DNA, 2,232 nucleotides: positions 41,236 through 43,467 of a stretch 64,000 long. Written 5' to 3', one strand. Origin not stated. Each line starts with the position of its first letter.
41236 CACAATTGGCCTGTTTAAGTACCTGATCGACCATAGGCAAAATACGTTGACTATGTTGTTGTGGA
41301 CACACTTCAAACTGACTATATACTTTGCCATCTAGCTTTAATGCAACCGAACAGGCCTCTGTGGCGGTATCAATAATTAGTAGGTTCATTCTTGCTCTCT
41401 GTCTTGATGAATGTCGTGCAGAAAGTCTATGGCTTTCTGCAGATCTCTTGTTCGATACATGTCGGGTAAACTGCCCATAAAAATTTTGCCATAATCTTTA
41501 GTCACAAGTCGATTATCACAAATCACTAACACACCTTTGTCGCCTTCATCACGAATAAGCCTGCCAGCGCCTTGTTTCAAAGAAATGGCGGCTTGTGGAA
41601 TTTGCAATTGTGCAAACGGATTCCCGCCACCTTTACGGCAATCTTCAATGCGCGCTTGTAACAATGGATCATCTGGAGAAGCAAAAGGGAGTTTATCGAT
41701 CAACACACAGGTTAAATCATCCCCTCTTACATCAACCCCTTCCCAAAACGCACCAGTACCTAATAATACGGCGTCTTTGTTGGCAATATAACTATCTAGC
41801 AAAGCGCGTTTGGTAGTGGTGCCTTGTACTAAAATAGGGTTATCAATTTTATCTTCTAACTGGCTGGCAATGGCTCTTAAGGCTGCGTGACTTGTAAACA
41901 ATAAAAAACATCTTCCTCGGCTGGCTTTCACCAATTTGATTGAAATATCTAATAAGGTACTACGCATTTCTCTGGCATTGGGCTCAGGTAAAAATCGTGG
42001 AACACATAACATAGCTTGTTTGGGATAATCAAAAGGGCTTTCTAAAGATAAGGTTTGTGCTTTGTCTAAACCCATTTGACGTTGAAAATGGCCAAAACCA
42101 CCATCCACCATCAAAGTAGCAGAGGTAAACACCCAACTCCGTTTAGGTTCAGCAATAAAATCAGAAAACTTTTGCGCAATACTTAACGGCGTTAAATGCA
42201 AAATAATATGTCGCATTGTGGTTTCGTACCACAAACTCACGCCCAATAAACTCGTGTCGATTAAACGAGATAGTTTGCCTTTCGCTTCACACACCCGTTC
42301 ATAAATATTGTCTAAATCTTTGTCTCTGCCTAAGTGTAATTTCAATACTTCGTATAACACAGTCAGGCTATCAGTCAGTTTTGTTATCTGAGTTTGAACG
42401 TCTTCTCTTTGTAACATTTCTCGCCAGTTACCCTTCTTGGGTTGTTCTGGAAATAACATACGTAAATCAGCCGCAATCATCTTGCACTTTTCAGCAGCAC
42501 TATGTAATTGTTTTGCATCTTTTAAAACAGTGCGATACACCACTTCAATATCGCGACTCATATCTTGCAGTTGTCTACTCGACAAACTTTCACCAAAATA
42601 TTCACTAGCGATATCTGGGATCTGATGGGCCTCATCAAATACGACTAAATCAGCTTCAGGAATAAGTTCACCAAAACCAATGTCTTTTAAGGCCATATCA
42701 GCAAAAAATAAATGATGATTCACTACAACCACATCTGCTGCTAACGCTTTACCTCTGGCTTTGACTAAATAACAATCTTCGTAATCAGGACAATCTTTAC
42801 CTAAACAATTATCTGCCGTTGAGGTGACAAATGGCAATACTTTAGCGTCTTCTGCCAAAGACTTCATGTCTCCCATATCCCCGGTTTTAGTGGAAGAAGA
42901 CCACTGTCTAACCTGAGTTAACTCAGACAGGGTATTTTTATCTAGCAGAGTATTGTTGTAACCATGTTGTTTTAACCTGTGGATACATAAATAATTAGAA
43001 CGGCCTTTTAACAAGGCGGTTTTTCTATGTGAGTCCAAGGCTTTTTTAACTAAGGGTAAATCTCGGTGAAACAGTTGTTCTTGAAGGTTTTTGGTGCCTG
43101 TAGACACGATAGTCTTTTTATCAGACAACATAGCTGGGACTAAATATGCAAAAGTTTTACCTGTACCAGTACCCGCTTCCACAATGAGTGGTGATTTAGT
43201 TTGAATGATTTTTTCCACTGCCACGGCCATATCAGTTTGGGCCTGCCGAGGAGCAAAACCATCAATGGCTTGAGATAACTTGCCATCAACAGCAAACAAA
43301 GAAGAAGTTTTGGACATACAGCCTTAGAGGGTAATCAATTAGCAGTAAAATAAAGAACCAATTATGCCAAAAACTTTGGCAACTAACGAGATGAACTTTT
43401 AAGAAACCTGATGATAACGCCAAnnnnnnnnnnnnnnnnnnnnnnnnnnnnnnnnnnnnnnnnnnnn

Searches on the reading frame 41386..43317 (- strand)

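Call 38: search_protein_families(library=pfam, proteins=[window:41386-43317:-], max_evalue=0.00001)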
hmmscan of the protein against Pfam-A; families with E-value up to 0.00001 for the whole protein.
window:41386-43317:- (643 aa): 2 families
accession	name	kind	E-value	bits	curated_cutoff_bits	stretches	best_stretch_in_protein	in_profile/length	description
PF13307.12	Helicase_C_2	-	3.2e-42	144.9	25.3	1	461-619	3-169/170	Helicase C-terminal domain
PF00270.35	DEAD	-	2e-09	37.8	26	1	33-91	7-70/167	DEAD/DEAH box helicase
